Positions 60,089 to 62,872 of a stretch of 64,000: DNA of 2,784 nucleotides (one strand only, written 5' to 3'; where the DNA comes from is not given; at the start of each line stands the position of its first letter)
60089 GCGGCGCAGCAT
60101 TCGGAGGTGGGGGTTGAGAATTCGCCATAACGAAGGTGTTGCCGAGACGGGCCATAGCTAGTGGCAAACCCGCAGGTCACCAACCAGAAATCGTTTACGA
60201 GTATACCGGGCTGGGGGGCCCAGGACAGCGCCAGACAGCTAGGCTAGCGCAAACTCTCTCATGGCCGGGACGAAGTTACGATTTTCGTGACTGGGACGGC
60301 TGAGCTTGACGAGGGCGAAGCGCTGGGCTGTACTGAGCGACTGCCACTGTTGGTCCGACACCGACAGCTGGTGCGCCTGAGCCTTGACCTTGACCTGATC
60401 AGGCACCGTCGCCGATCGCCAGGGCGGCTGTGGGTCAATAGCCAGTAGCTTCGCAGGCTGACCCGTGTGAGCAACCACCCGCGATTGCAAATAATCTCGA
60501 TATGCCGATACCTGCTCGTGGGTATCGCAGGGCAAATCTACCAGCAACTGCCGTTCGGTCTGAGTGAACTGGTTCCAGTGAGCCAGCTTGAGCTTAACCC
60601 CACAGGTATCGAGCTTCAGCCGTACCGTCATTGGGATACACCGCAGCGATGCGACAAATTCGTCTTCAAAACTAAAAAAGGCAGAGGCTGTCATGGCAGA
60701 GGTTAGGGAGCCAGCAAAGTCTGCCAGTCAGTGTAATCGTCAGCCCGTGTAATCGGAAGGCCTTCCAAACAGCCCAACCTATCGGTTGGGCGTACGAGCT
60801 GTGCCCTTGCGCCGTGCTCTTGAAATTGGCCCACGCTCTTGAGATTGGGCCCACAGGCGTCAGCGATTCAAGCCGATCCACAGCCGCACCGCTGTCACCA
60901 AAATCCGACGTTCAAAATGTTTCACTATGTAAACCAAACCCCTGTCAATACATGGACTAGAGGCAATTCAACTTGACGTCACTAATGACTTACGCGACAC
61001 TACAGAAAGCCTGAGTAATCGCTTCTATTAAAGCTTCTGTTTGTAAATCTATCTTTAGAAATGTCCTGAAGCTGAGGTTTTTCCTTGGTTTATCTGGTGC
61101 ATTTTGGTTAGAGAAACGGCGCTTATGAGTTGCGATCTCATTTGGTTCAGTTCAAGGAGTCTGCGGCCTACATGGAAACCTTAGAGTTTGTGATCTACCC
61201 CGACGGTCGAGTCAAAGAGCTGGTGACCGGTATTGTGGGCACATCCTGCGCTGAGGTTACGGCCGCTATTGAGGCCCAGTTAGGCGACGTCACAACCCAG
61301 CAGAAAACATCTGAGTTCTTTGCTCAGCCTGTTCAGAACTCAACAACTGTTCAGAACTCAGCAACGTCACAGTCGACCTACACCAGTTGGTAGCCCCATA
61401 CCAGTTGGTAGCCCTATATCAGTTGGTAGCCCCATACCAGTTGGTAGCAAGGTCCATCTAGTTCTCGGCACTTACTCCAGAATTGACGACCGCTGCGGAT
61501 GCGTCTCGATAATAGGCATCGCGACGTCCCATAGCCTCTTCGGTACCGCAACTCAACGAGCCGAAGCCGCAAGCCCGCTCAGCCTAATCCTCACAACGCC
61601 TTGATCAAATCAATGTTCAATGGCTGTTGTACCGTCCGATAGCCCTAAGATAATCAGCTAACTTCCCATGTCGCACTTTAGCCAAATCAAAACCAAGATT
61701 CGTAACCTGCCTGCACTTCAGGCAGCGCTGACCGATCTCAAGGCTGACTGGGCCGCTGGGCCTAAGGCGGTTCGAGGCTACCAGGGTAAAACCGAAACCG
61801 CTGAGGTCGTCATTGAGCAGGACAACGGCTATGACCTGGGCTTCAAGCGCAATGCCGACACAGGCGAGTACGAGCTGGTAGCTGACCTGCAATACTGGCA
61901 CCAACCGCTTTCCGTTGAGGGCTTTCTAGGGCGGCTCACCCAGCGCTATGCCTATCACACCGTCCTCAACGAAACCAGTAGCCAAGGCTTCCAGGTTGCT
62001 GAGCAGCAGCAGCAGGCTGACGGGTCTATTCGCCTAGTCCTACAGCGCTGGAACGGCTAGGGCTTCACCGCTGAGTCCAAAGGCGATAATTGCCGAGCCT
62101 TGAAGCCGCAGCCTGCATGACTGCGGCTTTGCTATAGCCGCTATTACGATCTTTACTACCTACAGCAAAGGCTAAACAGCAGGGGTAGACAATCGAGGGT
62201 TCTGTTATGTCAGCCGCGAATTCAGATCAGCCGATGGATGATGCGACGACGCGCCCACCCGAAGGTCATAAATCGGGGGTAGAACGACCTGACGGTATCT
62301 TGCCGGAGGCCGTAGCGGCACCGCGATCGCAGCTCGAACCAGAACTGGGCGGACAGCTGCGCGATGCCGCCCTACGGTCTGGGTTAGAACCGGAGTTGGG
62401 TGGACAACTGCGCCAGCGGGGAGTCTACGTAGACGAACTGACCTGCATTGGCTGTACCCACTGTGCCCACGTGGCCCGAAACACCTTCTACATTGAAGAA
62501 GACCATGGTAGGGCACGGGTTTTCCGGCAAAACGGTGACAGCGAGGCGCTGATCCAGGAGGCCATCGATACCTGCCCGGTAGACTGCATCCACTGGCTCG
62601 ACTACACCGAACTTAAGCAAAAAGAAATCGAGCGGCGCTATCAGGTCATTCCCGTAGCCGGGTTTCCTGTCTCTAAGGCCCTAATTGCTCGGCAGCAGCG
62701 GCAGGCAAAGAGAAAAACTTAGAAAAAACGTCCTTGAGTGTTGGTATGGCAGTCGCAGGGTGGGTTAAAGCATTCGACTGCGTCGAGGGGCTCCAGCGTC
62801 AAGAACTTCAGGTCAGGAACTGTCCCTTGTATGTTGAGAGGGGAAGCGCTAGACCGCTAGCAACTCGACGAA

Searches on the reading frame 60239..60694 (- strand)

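Call 88: search_protein_families(library=pfam, proteins=[window:60239-60694:-], max_evalue=0.0001)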
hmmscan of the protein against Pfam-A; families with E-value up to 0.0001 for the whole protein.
window:60239-60694:- (151 aa): 1 family
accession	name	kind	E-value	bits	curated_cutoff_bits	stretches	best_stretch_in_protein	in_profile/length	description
PF09655.15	Nitr_red_assoc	-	2.2e-62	210.2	25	1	6-148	1-144/144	Conserved nitrate reductase-associated protein (Nitr_red_assoc)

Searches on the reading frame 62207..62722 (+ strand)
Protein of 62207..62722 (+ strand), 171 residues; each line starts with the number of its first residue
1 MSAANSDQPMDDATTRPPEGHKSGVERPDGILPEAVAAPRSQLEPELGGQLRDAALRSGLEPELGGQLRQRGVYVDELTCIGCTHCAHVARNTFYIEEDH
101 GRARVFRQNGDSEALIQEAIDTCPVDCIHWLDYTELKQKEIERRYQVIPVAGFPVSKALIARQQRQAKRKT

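Call 88: search_protein_families(library=pfam, proteins=[window:62207-62722:+], max_evalue=0.0001)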
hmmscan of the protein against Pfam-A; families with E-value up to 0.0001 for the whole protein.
window:62207-62722:+ (171 aa): 2 families
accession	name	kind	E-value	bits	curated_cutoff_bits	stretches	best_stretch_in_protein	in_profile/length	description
PF13370.11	Fer4_13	-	1.2e-18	68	24.5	1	75-130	1-58/58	4Fe-4S single cluster domain of Ferredoxin I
PF13459.11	Fer4_15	-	2.5e-09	38.2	22.4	1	73-130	1-66/66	4Fe-4S single cluster domain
